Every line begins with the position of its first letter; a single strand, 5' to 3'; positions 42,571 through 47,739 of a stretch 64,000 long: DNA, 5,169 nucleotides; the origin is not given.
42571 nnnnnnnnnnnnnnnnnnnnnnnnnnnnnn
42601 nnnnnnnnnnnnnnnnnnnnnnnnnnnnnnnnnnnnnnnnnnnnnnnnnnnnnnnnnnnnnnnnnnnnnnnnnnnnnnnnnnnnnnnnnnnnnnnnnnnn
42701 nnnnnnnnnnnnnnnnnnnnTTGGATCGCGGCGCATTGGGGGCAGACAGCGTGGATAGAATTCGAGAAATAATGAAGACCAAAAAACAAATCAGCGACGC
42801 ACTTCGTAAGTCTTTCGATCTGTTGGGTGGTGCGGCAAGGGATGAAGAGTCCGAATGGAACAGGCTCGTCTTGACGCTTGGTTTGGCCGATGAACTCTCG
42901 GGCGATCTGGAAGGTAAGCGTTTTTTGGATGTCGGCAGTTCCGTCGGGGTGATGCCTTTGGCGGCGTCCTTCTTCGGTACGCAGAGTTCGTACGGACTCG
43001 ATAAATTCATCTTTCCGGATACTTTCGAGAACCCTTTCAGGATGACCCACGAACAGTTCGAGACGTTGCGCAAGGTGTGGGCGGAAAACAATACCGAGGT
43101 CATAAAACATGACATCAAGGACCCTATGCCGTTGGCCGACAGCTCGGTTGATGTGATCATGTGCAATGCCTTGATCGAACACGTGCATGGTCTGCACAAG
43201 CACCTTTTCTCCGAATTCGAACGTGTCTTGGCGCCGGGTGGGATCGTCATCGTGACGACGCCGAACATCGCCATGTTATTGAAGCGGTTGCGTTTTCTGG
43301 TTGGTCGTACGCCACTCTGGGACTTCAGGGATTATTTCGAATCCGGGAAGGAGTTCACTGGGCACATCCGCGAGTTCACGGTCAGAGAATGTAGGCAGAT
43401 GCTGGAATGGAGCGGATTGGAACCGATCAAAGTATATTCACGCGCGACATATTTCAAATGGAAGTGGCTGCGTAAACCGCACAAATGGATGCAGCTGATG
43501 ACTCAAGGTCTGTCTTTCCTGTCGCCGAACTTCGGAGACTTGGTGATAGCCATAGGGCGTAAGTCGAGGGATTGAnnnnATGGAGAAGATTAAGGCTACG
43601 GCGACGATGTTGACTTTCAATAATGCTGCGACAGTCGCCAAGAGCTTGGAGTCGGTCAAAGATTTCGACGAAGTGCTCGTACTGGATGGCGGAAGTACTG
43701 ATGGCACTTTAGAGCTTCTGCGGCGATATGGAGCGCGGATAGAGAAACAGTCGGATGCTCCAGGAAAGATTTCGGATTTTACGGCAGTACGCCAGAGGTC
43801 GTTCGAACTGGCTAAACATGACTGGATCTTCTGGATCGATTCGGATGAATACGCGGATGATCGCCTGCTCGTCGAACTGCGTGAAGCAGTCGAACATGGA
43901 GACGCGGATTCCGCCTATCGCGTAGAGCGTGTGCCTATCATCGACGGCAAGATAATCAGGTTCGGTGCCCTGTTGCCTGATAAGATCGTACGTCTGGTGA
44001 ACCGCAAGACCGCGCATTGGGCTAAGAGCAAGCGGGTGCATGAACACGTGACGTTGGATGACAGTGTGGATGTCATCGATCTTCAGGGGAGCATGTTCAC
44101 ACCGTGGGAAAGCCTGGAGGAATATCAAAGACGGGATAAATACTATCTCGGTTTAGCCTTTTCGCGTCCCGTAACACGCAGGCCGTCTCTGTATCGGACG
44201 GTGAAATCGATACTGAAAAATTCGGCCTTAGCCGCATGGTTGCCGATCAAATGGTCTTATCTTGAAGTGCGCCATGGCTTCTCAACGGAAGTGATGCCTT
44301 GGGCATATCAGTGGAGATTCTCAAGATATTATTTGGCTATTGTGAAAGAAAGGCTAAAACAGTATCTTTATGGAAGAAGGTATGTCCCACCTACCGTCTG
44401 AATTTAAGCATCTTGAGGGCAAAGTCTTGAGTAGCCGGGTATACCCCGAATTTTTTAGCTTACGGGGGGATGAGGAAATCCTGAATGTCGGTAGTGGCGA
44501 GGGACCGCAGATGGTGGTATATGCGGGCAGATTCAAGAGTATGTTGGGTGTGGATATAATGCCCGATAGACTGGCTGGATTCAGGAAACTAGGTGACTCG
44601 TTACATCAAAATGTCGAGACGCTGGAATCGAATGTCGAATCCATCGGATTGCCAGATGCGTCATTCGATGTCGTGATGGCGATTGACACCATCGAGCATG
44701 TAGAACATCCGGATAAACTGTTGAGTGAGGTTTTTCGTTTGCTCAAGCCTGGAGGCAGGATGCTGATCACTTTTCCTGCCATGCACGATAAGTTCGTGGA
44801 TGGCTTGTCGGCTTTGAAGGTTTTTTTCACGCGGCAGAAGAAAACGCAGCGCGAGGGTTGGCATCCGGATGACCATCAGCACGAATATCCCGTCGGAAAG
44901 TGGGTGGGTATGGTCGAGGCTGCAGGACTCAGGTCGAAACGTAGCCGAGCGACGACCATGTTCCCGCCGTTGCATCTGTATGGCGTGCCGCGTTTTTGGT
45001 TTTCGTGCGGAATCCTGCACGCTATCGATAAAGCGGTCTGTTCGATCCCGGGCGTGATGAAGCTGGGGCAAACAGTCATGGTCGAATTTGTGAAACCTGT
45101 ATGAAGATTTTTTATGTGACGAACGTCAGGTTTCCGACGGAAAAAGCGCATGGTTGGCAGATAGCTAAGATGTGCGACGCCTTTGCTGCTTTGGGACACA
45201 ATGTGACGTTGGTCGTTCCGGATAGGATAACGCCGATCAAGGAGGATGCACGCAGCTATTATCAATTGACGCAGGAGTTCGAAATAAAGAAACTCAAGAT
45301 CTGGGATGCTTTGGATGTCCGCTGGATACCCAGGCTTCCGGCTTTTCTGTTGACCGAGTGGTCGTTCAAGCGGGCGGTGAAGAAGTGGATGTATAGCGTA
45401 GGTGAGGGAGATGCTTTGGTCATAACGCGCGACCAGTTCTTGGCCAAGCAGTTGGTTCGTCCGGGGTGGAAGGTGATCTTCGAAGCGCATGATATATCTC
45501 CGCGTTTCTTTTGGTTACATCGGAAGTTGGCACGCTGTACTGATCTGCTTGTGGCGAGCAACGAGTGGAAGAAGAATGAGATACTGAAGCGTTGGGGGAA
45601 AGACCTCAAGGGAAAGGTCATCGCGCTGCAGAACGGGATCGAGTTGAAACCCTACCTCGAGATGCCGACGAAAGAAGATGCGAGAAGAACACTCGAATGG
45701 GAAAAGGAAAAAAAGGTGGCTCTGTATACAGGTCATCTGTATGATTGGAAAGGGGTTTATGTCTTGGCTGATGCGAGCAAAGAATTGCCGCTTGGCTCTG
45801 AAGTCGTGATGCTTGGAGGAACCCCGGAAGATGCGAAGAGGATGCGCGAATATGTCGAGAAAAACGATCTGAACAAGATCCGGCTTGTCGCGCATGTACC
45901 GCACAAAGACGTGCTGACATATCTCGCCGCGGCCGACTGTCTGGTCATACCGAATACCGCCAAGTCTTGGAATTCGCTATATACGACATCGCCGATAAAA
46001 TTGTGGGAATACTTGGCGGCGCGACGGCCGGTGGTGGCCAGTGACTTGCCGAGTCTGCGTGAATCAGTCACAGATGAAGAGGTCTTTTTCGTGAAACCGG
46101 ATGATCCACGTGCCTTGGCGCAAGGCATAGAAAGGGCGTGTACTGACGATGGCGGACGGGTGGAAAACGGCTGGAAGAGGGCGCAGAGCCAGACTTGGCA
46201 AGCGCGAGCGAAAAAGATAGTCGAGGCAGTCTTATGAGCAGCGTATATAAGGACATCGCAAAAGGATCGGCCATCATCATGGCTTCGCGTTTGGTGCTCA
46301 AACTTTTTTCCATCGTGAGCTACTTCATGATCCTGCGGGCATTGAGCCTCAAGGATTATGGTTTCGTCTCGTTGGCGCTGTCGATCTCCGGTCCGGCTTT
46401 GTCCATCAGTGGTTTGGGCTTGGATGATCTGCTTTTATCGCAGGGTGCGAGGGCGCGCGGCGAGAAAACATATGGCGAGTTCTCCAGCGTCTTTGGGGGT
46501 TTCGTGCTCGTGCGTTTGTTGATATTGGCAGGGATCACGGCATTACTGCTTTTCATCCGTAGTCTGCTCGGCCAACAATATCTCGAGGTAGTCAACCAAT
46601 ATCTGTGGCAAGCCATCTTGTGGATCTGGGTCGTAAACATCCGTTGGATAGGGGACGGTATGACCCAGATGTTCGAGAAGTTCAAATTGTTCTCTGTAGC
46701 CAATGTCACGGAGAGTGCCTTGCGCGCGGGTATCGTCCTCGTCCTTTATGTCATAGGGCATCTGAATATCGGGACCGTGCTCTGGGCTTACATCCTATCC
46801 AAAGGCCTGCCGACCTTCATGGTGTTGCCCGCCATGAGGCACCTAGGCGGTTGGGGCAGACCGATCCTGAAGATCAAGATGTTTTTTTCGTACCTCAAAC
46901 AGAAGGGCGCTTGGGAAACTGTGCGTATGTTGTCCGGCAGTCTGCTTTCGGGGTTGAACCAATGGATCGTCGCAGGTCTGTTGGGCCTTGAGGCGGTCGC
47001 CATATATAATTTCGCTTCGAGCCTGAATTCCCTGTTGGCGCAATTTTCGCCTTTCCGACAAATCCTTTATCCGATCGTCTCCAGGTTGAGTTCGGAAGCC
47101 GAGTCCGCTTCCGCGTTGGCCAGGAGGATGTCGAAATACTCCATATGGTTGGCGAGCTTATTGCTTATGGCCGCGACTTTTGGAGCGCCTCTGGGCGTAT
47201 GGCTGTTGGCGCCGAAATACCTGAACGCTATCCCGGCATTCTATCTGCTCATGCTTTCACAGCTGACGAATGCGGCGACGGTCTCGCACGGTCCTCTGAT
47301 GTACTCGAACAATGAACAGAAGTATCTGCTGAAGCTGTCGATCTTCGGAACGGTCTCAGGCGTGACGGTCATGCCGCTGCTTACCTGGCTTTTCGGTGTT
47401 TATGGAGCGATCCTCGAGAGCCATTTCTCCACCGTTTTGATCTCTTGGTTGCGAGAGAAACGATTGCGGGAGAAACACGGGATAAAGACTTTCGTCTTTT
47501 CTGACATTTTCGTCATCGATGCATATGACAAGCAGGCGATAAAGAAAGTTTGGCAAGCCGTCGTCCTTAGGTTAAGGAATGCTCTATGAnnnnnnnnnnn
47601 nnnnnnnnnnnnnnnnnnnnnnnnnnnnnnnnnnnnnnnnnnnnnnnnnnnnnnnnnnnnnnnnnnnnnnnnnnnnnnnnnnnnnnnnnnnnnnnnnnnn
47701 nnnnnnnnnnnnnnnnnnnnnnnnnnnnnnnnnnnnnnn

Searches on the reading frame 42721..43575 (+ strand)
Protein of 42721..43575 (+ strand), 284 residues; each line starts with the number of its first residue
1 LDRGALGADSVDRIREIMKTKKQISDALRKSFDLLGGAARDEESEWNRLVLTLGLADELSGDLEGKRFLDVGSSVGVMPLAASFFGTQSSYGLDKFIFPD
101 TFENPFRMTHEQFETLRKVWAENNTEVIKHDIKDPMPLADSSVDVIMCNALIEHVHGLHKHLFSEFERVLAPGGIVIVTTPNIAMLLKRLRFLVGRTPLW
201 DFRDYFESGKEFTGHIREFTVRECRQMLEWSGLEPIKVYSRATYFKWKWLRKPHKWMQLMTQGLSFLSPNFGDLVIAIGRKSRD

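Call 6: search_protein_families(library=pfam, proteins=[window:42721-43575:+])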
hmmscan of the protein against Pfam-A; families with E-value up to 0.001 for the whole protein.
window:42721-43575:+ (284 aa): 5 families
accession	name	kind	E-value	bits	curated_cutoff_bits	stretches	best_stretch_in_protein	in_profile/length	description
PF13489.12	Methyltransf_23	-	5.2e-11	43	27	1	45-237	8-163/164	Methyltransferase domain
PF08241.18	Methyltransf_11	-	6.6e-10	39.9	21.2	1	121-178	39-95/95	Methyltransferase domain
PF13847.12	Methyltransf_31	-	8e-08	32.5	27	1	124-183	55-119/145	Methyltransferase domain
PF13649.12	Methyltransf_25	-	4.7e-07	30.8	27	1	112-174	33-97/97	Methyltransferase domain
PF06325.19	PrmA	-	0.00013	22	22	1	62-178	159-258/296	Ribosomal protein L11 methyltransferase (PrmA)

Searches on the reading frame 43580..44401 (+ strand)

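Call 6: search_protein_families(library=pfam, proteins=[window:43580-44401:+])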
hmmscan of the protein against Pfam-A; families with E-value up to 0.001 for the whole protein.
window:43580-44401:+ (273 aa): 3 families
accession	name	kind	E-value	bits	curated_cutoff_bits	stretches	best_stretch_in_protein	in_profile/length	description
PF00535.33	Glycos_transf_2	-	1.5e-13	51.4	23.3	1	10-112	4-111/168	Glycosyl transferase family 2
PF13704.12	Glyco_tranf_2_4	-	1.6e-05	25.7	27.5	1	28-91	18-83/98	Glycosyl transferase family 2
PF10111.15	Glyco_tranf_2_2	-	0.00042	20.3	27.3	1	31-92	31-94/276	Glycosyltransferase like family 2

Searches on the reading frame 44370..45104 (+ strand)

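Call 6: search_protein_families(library=pfam, proteins=[window:44370-45104:+])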
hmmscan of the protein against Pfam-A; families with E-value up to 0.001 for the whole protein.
window:44370-45104:+ (244 aa): 9 families
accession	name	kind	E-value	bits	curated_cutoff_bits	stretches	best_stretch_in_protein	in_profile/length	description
PF08241.18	Methyltransf_11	-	7.4e-20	71.8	21.2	1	38-133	1-95/95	Methyltransferase domain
PF13649.12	Methyltransf_25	-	4.1e-16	59.9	27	1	37-129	1-97/97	Methyltransferase domain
PF13489.12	Methyltransf_23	-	4.5e-16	59.5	27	1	29-188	17-160/164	Methyltransferase domain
PF13847.12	Methyltransf_31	-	5.3e-14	52.6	27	1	33-143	3-119/145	Methyltransferase domain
PF08242.18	Methyltransf_12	-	3.4e-12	47.4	30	1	38-130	1-97/98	Methyltransferase domain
PF01209.24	Ubie_methyltran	-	1.8e-07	31.2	20.1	1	50-133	67-151/233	ubiE/COQ5 methyltransferase family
PF20922.3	Anamorsin_N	-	1.1e-05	25.6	27.1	1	75-137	29-91/163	Anamorsin, N-terminal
PF08003.17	Methyltransf_9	-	0.00056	19.4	23.8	1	22-133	105-217/315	Protein of unknown function (DUF1698)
PF07021.18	MetW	-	0.00063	19.9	21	0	37-137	17-111/193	Methionine biosynthesis protein MetW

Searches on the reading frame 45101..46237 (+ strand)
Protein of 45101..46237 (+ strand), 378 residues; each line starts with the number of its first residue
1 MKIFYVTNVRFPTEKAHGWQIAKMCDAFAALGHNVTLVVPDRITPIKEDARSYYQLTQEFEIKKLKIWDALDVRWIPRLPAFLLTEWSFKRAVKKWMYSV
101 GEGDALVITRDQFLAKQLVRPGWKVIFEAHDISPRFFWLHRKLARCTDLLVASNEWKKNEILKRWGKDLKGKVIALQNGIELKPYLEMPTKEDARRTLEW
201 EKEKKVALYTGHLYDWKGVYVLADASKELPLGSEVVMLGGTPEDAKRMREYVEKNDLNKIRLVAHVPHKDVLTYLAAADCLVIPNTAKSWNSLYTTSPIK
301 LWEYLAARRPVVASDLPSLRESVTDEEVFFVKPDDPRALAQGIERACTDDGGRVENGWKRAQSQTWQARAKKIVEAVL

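Call 6: search_protein_families(library=pfam, proteins=[window:45101-46237:+])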
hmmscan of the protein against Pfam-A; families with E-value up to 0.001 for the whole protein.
window:45101-46237:+ (378 aa): 5 families
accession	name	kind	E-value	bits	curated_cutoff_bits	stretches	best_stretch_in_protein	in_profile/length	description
PF13692.12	Glyco_trans_1_4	-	1.8e-19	70.9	27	1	205-349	2-142/142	Glycosyl transferases group 1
PF00534.26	Glycos_transf_1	-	9.4e-19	68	26.4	1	191-350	2-159/172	Glycosyl transferases group 1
PF13524.12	Glyco_trans_1_2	-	1.3e-05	25.7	25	1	241-374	22-143/144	Glycosyl transferase-like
PF13439.12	Glyco_transf_4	-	3.3e-05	24.4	28.5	1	21-182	8-168/170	Glycosyltransferase Family 4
PF13579.12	Glyco_trans_4_4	-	0.00038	21.3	29.7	0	19-162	5-143/158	Glycosyl transferase 4-like domain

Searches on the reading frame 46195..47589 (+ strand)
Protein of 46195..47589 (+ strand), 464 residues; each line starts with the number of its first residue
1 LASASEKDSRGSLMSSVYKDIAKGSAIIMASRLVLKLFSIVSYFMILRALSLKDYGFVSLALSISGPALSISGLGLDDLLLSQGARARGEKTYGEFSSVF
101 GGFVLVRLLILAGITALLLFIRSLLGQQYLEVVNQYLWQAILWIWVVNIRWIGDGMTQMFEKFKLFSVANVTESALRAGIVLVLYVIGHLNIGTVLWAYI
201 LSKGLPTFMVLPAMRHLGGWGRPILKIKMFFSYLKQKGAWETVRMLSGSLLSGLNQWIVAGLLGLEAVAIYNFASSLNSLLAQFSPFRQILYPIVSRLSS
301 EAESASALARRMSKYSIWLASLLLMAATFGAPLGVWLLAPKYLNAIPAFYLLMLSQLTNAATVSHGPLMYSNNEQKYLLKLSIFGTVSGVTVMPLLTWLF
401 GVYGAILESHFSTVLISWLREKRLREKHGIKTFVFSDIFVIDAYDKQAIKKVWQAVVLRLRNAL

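Call 6: search_protein_families(library=pfam, proteins=[window:46195-47589:+])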
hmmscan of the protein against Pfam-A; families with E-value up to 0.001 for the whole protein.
window:46195-47589:+ (464 aa): 1 family
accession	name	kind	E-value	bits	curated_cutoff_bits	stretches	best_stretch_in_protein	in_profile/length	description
PF01943.22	Polysacc_synt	-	6.4e-16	59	28.2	1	22-298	2-273/274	Polysaccharide biosynthesis protein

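Call 59: search_protein_families(library=ncbifam, proteins=[window:46195-47589:+], max_evalue=0.00001)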
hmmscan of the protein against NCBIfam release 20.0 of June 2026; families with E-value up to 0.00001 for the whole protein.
window:46195-47589:+ (464 aa): 0 families
